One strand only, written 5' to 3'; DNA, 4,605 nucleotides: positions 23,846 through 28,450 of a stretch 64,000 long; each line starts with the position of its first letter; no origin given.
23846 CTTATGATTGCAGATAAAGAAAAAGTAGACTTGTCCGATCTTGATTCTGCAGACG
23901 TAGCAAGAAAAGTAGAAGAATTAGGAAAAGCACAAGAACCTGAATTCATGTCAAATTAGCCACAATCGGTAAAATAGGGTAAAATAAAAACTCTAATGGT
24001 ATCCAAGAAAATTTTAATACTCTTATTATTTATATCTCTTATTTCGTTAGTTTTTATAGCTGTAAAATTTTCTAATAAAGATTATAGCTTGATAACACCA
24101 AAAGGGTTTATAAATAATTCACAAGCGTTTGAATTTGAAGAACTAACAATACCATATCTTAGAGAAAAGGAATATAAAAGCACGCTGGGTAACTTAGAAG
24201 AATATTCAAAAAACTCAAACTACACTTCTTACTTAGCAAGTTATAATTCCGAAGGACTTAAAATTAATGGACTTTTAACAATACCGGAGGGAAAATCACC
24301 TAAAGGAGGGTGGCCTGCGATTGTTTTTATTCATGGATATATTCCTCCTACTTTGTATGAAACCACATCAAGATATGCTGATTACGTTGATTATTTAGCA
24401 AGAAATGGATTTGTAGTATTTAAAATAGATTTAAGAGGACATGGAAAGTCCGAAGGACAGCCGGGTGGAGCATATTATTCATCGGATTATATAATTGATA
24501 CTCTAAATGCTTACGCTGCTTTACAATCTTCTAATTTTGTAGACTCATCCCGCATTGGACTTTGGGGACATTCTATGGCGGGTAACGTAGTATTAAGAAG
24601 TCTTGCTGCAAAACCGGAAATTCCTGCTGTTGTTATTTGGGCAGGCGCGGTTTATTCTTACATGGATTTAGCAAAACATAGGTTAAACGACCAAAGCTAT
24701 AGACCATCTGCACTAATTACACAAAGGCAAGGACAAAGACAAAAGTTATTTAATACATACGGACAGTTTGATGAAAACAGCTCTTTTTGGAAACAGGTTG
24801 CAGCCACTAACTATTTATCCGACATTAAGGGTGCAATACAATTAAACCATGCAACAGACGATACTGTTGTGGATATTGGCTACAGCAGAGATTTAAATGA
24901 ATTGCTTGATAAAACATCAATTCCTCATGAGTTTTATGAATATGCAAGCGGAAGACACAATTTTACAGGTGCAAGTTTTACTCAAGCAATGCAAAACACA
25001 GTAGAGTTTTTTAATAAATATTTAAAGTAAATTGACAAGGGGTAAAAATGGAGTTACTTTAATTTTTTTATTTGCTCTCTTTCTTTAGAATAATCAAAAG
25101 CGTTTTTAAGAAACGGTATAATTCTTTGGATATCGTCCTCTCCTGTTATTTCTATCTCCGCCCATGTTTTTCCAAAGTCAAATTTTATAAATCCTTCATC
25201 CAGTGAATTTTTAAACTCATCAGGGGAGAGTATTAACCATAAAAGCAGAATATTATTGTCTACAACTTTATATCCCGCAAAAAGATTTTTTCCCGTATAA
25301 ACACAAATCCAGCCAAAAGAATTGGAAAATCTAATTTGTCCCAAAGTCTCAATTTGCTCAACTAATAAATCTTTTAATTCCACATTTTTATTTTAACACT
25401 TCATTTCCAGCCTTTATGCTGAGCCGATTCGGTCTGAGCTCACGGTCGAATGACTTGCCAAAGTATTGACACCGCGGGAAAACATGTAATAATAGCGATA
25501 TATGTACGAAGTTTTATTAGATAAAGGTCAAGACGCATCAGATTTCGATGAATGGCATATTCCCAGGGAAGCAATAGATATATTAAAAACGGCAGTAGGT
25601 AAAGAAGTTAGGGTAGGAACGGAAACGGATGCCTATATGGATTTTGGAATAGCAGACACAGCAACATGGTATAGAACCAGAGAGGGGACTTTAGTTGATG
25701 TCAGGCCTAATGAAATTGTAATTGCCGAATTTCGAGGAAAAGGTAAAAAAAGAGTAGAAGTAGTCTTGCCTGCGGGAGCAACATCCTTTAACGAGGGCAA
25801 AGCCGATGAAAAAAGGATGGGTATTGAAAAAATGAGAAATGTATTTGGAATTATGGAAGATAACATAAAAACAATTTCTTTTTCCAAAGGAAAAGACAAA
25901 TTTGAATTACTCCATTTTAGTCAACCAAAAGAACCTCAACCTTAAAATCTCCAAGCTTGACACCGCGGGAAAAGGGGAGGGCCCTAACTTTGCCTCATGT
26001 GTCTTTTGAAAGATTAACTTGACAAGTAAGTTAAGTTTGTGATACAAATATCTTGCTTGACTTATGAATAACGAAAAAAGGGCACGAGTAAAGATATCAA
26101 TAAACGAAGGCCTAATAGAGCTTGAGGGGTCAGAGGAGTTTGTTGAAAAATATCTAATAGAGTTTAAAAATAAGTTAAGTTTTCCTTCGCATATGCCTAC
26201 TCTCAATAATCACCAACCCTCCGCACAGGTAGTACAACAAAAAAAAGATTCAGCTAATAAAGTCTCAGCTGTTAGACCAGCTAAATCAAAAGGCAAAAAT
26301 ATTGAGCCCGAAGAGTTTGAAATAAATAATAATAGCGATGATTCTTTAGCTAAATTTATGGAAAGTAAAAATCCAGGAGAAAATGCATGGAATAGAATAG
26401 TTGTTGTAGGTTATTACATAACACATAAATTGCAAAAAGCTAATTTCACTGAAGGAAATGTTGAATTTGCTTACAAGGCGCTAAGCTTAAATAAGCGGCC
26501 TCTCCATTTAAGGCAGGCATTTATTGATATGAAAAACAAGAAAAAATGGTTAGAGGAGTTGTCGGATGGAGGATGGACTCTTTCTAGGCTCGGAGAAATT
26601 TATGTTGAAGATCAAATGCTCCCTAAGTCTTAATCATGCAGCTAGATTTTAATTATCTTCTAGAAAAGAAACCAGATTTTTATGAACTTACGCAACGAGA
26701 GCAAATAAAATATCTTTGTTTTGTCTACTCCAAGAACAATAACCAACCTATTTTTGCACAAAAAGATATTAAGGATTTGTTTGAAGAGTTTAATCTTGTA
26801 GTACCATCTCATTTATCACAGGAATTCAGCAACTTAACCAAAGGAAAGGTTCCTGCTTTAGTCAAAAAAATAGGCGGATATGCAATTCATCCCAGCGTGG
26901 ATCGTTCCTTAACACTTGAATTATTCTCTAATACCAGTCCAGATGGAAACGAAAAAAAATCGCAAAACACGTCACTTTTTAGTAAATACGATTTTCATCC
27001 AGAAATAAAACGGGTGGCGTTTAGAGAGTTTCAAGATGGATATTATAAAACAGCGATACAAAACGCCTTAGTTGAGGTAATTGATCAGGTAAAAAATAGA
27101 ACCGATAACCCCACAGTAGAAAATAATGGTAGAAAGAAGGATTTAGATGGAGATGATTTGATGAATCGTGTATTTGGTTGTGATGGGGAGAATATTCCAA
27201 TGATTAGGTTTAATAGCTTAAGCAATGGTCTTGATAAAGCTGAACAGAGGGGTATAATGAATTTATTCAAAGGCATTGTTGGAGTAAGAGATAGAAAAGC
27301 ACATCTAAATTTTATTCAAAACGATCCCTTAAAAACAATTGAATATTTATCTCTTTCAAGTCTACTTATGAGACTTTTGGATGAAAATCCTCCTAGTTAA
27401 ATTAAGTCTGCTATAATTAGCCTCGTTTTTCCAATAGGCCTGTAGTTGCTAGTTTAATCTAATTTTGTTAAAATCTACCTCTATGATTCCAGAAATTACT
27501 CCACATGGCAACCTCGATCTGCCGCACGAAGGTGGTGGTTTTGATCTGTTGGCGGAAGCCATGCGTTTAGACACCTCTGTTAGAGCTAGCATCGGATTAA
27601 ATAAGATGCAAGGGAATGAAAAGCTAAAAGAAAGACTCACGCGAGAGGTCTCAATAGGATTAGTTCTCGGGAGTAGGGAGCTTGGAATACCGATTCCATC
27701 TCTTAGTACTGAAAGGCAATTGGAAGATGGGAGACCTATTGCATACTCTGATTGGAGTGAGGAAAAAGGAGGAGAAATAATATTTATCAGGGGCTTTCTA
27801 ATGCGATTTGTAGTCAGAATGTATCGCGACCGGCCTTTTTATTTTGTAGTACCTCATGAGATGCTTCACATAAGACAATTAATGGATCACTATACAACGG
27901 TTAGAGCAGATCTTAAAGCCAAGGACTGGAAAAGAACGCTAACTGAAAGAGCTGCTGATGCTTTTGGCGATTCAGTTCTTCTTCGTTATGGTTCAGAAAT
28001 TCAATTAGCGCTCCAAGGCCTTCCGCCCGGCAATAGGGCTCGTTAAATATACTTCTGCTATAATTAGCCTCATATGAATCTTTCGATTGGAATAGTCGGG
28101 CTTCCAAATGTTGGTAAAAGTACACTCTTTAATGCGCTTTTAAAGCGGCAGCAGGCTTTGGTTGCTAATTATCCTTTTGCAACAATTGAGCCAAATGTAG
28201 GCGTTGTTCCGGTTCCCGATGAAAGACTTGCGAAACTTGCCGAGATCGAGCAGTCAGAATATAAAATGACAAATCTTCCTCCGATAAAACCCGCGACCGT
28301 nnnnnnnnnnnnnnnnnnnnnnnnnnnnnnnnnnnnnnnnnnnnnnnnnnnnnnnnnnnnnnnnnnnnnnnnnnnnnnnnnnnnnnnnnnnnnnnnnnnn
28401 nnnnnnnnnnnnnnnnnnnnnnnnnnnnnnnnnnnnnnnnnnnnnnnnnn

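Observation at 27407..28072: GC-rich HExxH gene cassette flanked by perfect 18-bp direct repeats that duplicate the ychF promoter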

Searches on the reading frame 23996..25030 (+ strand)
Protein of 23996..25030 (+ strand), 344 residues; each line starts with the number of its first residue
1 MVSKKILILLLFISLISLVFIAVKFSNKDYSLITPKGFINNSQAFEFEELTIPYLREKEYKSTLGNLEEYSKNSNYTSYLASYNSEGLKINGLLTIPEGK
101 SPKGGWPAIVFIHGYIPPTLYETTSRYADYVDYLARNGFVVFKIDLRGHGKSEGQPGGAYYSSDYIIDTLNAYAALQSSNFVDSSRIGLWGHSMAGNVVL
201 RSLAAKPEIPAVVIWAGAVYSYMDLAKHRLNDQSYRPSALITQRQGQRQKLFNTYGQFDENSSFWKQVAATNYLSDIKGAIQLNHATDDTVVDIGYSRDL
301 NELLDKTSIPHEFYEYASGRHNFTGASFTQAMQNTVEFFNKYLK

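Call 7: search_protein_families(library=pfam, proteins=[window:23996-25030:+], max_evalue=0.1)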
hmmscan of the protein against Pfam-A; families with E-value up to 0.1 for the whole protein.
window:23996-25030:+ (344 aa): 15 families
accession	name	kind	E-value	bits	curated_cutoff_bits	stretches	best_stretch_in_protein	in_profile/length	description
PF12146.15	Hydrolase_4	-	1.5e-19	70.7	27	1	108-221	6-113/239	Serine aminopeptidase, S33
PF00561.26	Abhydrolase_1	-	2e-13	51.1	25.8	1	107-217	1-102/245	alpha/beta hydrolase fold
PF00326.27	Peptidase_S9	-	6.8e-10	39.2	22.6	1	132-344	8-211/213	Prolyl oligopeptidase family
PF02129.25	Peptidase_S15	-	2.6e-09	37.6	23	1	89-224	4-135/262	X-Pro dipeptidyl-peptidase (S15 family)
PF12697.13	Abhydrolase_6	-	3.7e-09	38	26.3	1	109-221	1-94/217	Alpha/beta hydrolase family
PF01738.24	DLH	-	1.8e-08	34.6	21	1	100-327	11-192/217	Dienelactone hydrolase family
PF05448.18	AXE1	-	2.3e-06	27.1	21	1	79-236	57-227/321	Acetyl xylan esterase (AXE1)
PF12740.14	PETase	-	2.1e-05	24.5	28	1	108-213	56-153/263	PET hydrolase-like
PF20434.5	BD-FAE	-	3.1e-05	24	26.8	1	102-303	9-214/215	BD-FAE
PF08840.17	BAAT_C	-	0.00036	21.1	20.9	1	171-293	8-128/210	BAAT / Acyl-CoA thioester hydrolase C terminal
PF06500.17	FrsA-like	-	0.00052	19.4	22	1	81-219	172-300/414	Esterase FrsA-like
PF00756.26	Esterase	-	0.00066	20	22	1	89-267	7-159/251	Putative esterase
PF02230.22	Abhydrolase_2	-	0.0013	19.1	23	0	278-331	156-209/217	Phospholipase/Carboxylesterase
PF03403.19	PAF-AH_p_II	-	0.0046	16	20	0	101-147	95-136/372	Platelet-activating factor acetylhydrolase, isoform II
PF07224.18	Chlorophyllase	-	0.0063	15.8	26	1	102-199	38-130/301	Chlorophyllase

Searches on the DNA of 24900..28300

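Call 19: search_rna_families(source=window, start=24900, end=28300, threshold=evalue, max_evalue=5)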
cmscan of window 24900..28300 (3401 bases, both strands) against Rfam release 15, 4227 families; matches with E-value up to 5: 1.
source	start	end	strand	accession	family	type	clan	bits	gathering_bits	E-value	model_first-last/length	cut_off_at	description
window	25077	25139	-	RF01749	pan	Cis-reg;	-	19.8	36.2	4.2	1-92/92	no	pan motif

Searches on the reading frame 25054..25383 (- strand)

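Call 7: search_protein_families(library=pfam, proteins=[window:25054-25383:-], max_evalue=0.1)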
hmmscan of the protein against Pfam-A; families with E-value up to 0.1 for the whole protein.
window:25054-25383:- (109 aa): 0 families

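Call 28: search_protein_families(library=padloc, proteins=[window:25054-25383:-], max_evalue=1)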
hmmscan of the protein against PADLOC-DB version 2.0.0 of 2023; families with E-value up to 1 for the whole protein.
window:25054-25383:- (109 aa): 0 families

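Call 29: search_protein_families(library=ncbifam, proteins=[window:25054-25383:-], max_evalue=1)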
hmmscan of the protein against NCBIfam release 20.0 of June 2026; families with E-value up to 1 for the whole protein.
window:25054-25383:- (109 aa): 1 family
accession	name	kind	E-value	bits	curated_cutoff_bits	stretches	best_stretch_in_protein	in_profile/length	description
NF047794.1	HisKinPtgB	equivalog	0.13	10.5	1000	1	60-101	366-407/656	two-component system sensor histidine kinase PgtB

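Call 66: search_protein_families(library=phrogs, proteins=[window:25054-25383:-], max_evalue=1)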
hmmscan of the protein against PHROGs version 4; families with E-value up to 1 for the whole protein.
window:25054-25383:- (109 aa): 1 family
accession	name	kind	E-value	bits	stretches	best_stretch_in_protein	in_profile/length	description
phrog_7665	-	unknown function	0.22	12.7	1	9-32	30-53/65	-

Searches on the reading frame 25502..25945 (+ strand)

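Call 7: search_protein_families(library=pfam, proteins=[window:25502-25945:+], max_evalue=0.1)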
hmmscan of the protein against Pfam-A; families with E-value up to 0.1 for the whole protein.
window:25502-25945:+ (147 aa): 0 families

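Call 28: search_protein_families(library=padloc, proteins=[window:25502-25945:+], max_evalue=1)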
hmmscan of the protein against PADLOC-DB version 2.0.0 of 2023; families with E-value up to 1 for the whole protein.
window:25502-25945:+ (147 aa): 0 families

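Call 29: search_protein_families(library=ncbifam, proteins=[window:25502-25945:+], max_evalue=1)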
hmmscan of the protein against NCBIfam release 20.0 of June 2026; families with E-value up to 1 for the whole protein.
window:25502-25945:+ (147 aa): 1 family
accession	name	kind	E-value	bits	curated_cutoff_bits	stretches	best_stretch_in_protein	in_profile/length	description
NF011154.0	PRK14560.1-6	equivalog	0.13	12.4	224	1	19-112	8-104/159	putative RNA-binding protein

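Call 66: search_protein_families(library=phrogs, proteins=[window:25502-25945:+], max_evalue=1)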
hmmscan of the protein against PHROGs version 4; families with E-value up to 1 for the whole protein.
window:25502-25945:+ (147 aa): 0 families

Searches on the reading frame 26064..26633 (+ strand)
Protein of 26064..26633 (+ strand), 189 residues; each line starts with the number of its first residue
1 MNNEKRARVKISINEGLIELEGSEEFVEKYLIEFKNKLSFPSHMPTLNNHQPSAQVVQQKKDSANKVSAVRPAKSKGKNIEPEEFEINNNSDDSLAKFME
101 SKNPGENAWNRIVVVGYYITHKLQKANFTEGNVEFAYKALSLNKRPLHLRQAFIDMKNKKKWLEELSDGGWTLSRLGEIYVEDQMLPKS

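Call 7: search_protein_families(library=pfam, proteins=[window:26064-26633:+], max_evalue=0.1)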
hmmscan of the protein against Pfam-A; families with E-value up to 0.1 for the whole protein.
window:26064-26633:+ (189 aa): 0 families

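Call 28: search_protein_families(library=padloc, proteins=[window:26064-26633:+], max_evalue=1)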
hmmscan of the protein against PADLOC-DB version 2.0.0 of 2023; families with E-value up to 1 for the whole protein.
window:26064-26633:+ (189 aa): 0 families

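Call 29: search_protein_families(library=ncbifam, proteins=[window:26064-26633:+], max_evalue=1)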
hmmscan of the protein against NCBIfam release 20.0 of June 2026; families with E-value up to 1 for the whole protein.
window:26064-26633:+ (189 aa): 0 families

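Call 66: search_protein_families(library=phrogs, proteins=[window:26064-26633:+], max_evalue=1)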
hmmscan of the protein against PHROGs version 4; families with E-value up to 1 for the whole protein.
window:26064-26633:+ (189 aa): 3 families
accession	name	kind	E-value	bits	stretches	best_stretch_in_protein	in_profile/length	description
phrog_34041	-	unknown function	0.03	14.6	1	92-144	234-285/354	-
phrog_34558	-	unknown function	0.25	12.2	1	142-179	9-46/58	-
phrog_19053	-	unknown function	0.25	11.9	1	92-136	59-102/246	-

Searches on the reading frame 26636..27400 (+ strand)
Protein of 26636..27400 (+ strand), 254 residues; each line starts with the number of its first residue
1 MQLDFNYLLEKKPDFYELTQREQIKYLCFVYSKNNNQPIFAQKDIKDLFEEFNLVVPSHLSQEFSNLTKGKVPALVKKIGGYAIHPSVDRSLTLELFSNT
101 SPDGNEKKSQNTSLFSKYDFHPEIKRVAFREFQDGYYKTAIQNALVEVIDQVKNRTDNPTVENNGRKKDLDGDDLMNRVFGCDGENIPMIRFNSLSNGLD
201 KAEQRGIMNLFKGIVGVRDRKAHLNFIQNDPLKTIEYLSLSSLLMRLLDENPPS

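Call 7: search_protein_families(library=pfam, proteins=[window:26636-27400:+], max_evalue=0.1)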
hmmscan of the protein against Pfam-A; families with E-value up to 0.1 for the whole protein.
window:26636-27400:+ (254 aa): 1 family
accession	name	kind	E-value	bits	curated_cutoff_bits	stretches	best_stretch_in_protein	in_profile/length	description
PF09509.15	Hypoth_Ymh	-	2.2e-19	69.9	25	1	119-248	2-119/119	Protein of unknown function (Hypoth_ymh)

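Call 28: search_protein_families(library=padloc, proteins=[window:26636-27400:+], max_evalue=1)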
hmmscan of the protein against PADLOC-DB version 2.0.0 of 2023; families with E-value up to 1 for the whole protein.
window:26636-27400:+ (254 aa): 2 families
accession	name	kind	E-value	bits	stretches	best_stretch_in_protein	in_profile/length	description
PDLC02412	Aga_HEPN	-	5.6e-07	26.9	1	112-243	246-371/382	Class II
PDLC03987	PD-Lambda-3_B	-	2e-05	22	1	170-250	182-262/270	-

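Call 29: search_protein_families(library=ncbifam, proteins=[window:26636-27400:+], max_evalue=1)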
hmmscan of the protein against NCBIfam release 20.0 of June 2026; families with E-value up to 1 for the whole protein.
window:26636-27400:+ (254 aa): 1 family
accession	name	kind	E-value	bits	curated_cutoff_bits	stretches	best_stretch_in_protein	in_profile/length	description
TIGR02391.1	hypoth_ymh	hypoth_equivalog_domain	8.9e-11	42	39.45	1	121-250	2-122/125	TIGR02391 family protein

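Call 48: find_encoding_contigs(protein=window:26636-27400:+, flank=5000, max_places=10)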
Protein window:26636-27400:+ (254 aa): 18 contigs read that carry it; 8 places shown.
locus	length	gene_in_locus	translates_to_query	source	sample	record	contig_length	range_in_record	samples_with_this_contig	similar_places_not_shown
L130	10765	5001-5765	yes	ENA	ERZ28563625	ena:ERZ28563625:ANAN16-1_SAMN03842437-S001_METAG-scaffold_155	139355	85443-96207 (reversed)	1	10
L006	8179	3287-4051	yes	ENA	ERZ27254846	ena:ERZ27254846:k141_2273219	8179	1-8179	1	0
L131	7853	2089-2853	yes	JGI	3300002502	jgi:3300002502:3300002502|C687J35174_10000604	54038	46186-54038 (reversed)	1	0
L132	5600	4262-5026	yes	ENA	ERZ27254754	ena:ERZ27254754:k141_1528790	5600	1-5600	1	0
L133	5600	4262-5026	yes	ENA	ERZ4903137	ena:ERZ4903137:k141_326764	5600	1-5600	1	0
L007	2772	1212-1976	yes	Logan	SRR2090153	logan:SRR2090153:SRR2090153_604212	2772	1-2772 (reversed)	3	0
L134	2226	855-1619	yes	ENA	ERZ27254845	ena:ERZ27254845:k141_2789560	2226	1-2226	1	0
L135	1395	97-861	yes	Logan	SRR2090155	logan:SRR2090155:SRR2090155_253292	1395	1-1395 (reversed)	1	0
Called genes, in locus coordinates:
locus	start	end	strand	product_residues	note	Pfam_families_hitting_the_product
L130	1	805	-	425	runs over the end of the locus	PF13660:DUF4147, PF05161:MOFRL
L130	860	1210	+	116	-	-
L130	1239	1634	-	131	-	-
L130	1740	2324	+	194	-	-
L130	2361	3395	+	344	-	PF05448:AXE1 (faint), PF02129:Peptidase_S15, PF01738:DLH (weak), PF12740:PETase (weak), PF00561:Abhydrolase_1, PF12146:Hydrolase_4, PF12697:Abhydrolase_6, PF00326:Peptidase_S9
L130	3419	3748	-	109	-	-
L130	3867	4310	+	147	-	-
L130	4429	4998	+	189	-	-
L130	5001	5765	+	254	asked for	PF09509:Hypoth_Ymh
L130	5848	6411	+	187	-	-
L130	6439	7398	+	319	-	PF01926:MMR_HSR1, PF02421:FeoB_N, PF06071:YchF-GTPase_C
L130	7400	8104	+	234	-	PF01510:Amidase_2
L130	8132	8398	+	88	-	PF01250:Ribosomal_S6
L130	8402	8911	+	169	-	PF00436:SSB, PF22657:SSB_1 (weak)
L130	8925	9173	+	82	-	PF01084:Ribosomal_S18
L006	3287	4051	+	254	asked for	PF09509:Hypoth_Ymh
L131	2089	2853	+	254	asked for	PF09509:Hypoth_Ymh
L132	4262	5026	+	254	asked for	PF09509:Hypoth_Ymh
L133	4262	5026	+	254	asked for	PF09509:Hypoth_Ymh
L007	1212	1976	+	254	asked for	PF09509:Hypoth_Ymh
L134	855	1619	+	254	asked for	PF09509:Hypoth_Ymh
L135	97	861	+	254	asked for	PF09509:Hypoth_Ymh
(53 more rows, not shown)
